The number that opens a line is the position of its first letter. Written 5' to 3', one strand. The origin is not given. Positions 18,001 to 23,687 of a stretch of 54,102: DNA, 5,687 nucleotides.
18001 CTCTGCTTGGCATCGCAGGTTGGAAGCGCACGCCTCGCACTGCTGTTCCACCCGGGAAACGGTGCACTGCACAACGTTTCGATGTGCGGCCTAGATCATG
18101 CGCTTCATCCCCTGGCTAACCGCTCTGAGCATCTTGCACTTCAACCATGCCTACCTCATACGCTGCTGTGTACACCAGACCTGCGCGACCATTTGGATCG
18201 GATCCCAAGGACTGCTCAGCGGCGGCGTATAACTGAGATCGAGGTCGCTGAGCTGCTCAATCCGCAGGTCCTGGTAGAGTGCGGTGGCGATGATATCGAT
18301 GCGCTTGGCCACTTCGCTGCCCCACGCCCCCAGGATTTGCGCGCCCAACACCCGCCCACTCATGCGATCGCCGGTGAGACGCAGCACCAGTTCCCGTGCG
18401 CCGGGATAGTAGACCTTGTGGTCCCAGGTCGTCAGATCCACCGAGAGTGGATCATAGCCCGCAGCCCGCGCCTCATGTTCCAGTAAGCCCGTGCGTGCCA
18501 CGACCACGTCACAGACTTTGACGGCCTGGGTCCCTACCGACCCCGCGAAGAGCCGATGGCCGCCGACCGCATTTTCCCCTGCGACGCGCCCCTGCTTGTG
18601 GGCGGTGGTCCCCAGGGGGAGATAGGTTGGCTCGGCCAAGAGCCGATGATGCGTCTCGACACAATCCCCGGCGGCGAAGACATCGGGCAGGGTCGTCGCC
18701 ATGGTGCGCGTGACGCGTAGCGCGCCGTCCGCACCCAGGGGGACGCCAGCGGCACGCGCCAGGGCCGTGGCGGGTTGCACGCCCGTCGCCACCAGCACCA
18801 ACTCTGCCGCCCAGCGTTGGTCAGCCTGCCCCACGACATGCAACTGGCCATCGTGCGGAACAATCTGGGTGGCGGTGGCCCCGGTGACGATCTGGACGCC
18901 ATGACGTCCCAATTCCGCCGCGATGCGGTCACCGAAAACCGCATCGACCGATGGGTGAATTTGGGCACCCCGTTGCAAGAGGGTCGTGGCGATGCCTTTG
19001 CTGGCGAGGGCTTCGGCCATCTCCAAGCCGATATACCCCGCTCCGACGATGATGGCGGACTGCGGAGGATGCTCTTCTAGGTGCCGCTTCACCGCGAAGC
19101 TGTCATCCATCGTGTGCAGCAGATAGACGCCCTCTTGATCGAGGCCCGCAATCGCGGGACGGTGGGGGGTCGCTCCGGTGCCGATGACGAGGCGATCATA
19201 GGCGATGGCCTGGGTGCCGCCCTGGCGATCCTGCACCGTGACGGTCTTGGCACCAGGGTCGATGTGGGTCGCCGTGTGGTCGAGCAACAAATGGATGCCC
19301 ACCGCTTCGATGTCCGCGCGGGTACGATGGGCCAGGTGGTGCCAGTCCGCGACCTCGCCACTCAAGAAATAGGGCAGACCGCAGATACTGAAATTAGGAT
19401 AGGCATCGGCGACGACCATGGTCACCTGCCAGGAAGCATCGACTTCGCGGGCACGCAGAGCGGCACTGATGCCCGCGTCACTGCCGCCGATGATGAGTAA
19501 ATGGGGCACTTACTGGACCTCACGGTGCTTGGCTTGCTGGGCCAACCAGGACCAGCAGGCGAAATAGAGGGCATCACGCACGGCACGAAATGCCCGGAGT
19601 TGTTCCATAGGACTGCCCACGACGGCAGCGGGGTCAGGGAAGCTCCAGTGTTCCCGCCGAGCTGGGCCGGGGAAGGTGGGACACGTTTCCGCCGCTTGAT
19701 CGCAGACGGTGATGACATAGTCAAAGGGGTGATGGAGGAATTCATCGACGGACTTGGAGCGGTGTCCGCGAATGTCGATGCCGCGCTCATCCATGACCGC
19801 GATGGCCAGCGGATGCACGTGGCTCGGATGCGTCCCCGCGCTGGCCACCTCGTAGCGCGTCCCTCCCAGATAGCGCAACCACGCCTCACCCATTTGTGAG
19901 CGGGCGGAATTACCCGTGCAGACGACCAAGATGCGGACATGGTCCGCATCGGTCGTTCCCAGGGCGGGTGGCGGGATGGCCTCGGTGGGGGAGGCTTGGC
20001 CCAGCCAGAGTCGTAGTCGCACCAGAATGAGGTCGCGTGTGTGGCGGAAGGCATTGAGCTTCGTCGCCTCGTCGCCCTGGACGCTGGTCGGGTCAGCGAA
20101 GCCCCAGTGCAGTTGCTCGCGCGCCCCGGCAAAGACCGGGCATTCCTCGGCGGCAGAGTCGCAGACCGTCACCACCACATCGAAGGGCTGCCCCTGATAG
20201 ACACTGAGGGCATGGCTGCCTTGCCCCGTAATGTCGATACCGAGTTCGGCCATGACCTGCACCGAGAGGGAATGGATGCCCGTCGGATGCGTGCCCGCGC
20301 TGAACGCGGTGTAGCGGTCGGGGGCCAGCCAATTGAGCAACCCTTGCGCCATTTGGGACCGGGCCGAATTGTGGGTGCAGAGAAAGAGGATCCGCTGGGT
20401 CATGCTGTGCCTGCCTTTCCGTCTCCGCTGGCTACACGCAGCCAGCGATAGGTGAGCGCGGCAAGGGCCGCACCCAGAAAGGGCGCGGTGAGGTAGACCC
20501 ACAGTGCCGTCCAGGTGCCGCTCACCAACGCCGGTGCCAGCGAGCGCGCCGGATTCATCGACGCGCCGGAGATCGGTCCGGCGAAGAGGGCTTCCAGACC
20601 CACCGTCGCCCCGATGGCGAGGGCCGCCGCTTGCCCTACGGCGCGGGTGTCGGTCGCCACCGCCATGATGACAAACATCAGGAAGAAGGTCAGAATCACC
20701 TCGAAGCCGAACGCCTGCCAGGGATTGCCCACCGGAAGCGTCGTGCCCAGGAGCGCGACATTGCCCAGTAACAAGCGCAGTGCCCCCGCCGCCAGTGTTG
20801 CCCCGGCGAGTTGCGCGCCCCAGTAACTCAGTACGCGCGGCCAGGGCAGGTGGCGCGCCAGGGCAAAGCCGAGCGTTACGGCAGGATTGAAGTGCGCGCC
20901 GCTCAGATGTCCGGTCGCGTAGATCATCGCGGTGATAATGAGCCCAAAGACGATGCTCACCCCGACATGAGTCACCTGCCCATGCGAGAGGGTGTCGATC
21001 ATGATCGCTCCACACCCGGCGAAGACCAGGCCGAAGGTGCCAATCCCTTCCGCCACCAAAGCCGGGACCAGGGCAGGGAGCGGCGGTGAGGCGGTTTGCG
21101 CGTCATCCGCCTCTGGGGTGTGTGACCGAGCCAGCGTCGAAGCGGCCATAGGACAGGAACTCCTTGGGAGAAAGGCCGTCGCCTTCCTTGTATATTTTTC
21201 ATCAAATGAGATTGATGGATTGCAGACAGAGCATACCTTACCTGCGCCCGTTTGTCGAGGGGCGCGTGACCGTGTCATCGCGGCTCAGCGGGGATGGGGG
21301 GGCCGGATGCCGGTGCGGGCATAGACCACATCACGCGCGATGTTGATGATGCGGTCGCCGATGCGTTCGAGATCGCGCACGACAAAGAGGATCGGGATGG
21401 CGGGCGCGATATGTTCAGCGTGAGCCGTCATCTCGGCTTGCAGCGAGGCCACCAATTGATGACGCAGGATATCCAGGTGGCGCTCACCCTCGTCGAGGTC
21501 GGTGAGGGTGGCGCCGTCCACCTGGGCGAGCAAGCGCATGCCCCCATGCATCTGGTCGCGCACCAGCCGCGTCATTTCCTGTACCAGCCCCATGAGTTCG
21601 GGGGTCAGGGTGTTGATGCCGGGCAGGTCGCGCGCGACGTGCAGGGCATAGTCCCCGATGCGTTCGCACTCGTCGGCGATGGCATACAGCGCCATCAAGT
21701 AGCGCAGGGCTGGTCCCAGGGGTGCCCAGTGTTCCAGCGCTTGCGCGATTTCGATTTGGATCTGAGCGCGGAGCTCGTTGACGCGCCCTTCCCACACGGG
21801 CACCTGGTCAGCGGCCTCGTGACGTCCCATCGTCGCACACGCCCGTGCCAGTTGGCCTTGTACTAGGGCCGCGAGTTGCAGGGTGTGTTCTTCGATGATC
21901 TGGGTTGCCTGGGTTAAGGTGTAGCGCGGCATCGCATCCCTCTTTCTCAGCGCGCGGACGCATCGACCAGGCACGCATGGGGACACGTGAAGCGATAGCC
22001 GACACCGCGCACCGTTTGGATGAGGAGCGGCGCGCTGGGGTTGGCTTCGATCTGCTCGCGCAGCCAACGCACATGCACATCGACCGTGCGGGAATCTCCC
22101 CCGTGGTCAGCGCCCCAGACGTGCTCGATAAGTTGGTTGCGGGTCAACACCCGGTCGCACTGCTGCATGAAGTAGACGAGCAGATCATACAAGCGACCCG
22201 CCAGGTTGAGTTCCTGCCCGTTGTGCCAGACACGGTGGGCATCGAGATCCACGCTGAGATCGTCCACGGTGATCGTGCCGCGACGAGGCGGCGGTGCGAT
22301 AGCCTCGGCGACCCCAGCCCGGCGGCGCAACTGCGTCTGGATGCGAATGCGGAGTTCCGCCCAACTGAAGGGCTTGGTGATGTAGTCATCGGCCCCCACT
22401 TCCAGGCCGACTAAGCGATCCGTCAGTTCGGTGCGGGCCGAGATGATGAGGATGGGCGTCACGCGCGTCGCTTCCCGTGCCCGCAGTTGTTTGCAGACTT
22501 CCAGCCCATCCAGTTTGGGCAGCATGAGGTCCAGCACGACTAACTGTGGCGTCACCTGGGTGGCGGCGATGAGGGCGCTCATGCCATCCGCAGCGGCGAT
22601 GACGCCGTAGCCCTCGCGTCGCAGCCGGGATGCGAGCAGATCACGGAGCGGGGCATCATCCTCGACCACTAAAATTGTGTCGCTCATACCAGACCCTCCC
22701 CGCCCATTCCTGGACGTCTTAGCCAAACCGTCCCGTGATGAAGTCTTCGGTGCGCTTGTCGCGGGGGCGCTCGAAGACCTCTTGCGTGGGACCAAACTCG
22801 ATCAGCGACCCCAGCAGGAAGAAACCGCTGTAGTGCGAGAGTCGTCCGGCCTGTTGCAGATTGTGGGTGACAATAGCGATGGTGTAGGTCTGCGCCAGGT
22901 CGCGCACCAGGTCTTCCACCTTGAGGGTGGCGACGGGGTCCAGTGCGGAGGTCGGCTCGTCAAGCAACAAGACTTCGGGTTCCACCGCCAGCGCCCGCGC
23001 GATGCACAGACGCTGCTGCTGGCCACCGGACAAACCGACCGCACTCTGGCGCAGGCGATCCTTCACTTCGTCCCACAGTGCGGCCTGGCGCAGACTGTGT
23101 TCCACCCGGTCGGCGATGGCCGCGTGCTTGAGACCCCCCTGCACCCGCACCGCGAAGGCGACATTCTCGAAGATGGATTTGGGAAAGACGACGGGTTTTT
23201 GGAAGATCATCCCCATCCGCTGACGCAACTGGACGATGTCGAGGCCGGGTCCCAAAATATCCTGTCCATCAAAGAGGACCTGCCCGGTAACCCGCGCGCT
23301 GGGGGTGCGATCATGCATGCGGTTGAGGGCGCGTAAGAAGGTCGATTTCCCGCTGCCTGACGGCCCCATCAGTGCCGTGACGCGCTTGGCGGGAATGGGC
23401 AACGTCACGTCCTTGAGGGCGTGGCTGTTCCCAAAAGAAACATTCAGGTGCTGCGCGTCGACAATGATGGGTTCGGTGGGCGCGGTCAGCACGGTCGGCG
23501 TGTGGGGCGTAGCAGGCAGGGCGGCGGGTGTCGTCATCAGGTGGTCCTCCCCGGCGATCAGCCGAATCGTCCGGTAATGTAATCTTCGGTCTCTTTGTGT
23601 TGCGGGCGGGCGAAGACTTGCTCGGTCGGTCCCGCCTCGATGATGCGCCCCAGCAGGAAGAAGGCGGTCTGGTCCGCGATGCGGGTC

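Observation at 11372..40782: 29.4-kb Tn7-like transposon with exact ends and a 5-bp target-site duplication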

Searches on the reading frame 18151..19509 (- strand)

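Call 10: search_protein_families(library=pfam, proteins=[window:18151-19509:-])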
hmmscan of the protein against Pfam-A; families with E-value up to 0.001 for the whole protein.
window:18151-19509:- (452 aa): 6 families
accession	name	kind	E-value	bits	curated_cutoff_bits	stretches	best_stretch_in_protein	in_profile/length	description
PF07992.20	Pyr_redox_2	-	6.5e-59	200.2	26.1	1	3-307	2-291/291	Pyridine nucleotide-disulphide oxidoreductase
PF00070.33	Pyr_redox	-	1.4e-16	61.2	22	1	152-221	2-71/82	Pyridine nucleotide-disulphide oxidoreductase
PF02852.28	Pyr_redox_dim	-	7.8e-12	45.8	25.3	1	328-432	2-103/110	Pyridine nucleotide-disulphide oxidoreductase, dimerisation domain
PF13738.12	Pyr_redox_3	-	1.9e-11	44.2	30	1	79-281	103-305/305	Pyridine nucleotide-disulphide oxidoreductase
PF01266.30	DAO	-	9.6e-08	32.4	27.9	0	196-274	155-231/353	FAD dependent oxidoreductase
PF13434.12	Lys_Orn_oxgnase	-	0.00032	20.4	21.3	1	89-192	133-233/339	L-lysine 6-monooxygenase/L-ornithine 5-monooxygenase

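Call 13: search_protein_families(library=ncbifam, proteins=[window:18151-19509:-], max_evalue=0.01)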
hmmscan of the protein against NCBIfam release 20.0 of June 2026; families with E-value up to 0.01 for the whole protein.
window:18151-19509:- (452 aa): 61 families (the best 25 are shown)
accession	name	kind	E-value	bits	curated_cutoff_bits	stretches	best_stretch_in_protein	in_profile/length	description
TIGR03385.1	CoA_CoA_reduc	equivalog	4.3e-102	342.1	578.8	1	4-442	2-439/439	CoA-disulfide reductase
NF007123.0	PRK09564.1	equivalog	1.6e-97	327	458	1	4-441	3-439/444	CoA-disulfide reductase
NF046103.1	NOXase_Strep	equivalog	1.1e-60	205.9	600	1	4-442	2-438/442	H2O-forming NADH oxidase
NF010037.0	PRK13512.1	equivalog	4.6e-60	203.7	394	1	1-441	1-433/438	CoA-disulfide reductase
NF045765.1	PhenlGlyoxDHPadH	equivalog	7.3e-46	156.9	475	1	3-325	4-320/416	NADH-dependent phenylglyoxylate dehydrogenase subunit epsilon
TIGR02053.1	MerA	equivalog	1.6e-42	146.1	454.45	1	87-427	116-439/465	mercury(II) reductase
TIGR02374.1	nitri_red_nirB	equivalog_domain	6e-38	130.8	578.35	1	6-345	3-334/794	nitrite reductase large subunit NirB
TIGR01350.1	lipoamide_DH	equivalog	2.7e-33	115.4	408.8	1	87-408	116-424/461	dihydrolipoyl dehydrogenase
NF004943.0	PRK06292.2-1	equivalog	5.1e-33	114.5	432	1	76-423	106-437/456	dihydrolipoyl dehydrogenase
TIGR01424.1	gluta_reduc_2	equivalog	9.7e-30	103.5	606.05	1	67-406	100-417/446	glutathione-disulfide reductase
NF042949.2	3PPDioc_HcaD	equivalog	1.4e-29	103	450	1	3-287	3-279/386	3-phenylpropionate/cinnamic acid dioxygenase ferredoxin--NAD(+) reductase subunit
NF003437.0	PRK04965.1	equivalog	2.3e-29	102.5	392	1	4-292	5-283/378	NADH:flavorubredoxin reductase NorW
NF041853.1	hythiocyan_redase_MerA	equivalog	5e-29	101.4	650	1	87-422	104-422/440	hypothiocyanous acid reductase MerA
NF010311.1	PRK13748.1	subfamily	9.9e-29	100.6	600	1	87-423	215-530/560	mercury(II) reductase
NF004991.0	PRK06370.1-3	subfamily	1.1e-26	93.5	620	1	70-427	139-473/509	FAD-containing oxidoreductase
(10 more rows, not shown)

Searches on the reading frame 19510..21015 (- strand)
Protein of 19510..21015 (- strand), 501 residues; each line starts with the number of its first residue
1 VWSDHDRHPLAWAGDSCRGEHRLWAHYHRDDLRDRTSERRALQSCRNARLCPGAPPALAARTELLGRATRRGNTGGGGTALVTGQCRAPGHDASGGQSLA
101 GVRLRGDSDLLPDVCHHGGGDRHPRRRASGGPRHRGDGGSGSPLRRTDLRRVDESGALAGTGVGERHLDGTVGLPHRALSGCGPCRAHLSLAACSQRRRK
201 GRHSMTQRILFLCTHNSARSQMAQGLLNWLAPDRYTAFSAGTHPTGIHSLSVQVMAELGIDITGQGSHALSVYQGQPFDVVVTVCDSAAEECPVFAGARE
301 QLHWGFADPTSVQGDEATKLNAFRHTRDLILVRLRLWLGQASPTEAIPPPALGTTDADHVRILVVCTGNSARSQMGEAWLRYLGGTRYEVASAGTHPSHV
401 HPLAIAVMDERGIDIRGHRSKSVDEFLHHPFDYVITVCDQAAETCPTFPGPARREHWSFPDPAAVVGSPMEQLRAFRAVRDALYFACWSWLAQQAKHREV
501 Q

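Call 10: search_protein_families(library=pfam, proteins=[window:19510-21015:-])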
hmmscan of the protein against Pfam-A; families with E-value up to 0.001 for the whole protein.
window:19510-21015:- (501 aa): 1 family
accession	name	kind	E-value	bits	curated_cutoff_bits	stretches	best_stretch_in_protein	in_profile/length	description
PF01451.26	LMWPc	-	5.3e-36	124.4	23.2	2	362-490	1-143/144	Low molecular weight phosphotyrosine protein phosphatase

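Call 13: search_protein_families(library=ncbifam, proteins=[window:19510-21015:-], max_evalue=0.01)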
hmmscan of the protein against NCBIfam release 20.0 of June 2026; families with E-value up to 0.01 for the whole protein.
window:19510-21015:- (501 aa): 5 families
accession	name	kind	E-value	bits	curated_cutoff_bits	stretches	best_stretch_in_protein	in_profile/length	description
TIGR02691.1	arsC_pI258_fam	equivalog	4.4e-67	224.2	174.3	2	363-483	2-122/129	arsenate reductase (thioredoxin)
NF010053.0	PRK13530.1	subfamily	8.9e-55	184.6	215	2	361-483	5-121/133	arsenate reductase (thioredoxin)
TIGR02689.1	ars_reduc_gluta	equivalog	7.1e-42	142.6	157.6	2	361-481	2-116/126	arsenate reductase, glutathione/glutaredoxin type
NF008486.0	PRK11391.1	equivalog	2.7e-09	37.6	247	1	361-437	8-86/148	phosphotyrosine-protein phosphatase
NF007520.0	PRK10126.1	equivalog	9.7e-07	29.3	243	1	361-441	4-86/147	low molecular weight protein-tyrosine-phosphatase Wzb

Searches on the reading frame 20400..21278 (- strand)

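Call 63: search_protein_families(library=pfam, proteins=[window:20400-21278:-], max_evalue=0.01)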
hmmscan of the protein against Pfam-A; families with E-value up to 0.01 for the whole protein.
window:20400-21278:- (292 aa): 1 family
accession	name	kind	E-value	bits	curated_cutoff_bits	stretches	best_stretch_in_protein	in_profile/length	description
PF00230.25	MIP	-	1.2e-55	189.2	25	1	72-277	9-222/222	Major intrinsic protein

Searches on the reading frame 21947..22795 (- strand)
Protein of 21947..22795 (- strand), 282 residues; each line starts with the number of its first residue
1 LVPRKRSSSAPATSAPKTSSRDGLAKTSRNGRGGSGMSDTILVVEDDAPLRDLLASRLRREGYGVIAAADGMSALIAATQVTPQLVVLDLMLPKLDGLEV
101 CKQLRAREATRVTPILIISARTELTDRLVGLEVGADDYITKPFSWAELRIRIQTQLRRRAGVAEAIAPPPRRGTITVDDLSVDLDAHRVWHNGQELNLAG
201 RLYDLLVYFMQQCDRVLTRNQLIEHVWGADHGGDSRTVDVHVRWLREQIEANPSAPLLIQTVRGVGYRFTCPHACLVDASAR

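Call 10: search_protein_families(library=pfam, proteins=[window:21947-22795:-])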
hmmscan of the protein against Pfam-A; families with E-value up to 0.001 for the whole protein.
window:21947-22795:- (282 aa): 2 families
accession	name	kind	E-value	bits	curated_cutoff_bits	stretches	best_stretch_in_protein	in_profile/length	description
PF00486.34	Trans_reg_C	-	1.3e-26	92.9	26.2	1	193-269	1-77/77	Transcriptional regulatory protein, C terminal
PF00072.30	Response_reg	-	2.6e-26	92.4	30.2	1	41-152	1-110/111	Response regulator receiver domain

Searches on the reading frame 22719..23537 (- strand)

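Call 10: search_protein_families(library=pfam, proteins=[window:22719-23537:-])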
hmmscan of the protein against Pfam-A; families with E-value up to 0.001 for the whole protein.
window:22719-23537:- (272 aa): 6 families
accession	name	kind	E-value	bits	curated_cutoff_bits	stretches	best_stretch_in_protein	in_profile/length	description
PF00005.33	ABC_tran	-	4.8e-33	115.1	25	1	41-197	1-137/137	ABC transporter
PF13304.12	AAA_21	-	4.4e-12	47.1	27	2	53-102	1-47/304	AAA domain, putative AbiEii toxin, Type IV TA system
PF02463.25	SMC_N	-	1.2e-06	28.6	40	0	44-71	18-44/220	RecF/RecN/SMC N terminal domain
PF13555.12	AAA_29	-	9.7e-06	25.7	27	1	37-72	8-43/61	P-loop containing region of AAA domain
PF13401.12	AAA_22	-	6.5e-05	23.7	27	1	51-104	5-33/130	AAA domain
PF03193.22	RsgA_GTPase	-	0.00081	19.7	30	0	33-74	89-129/174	RsgA GTPase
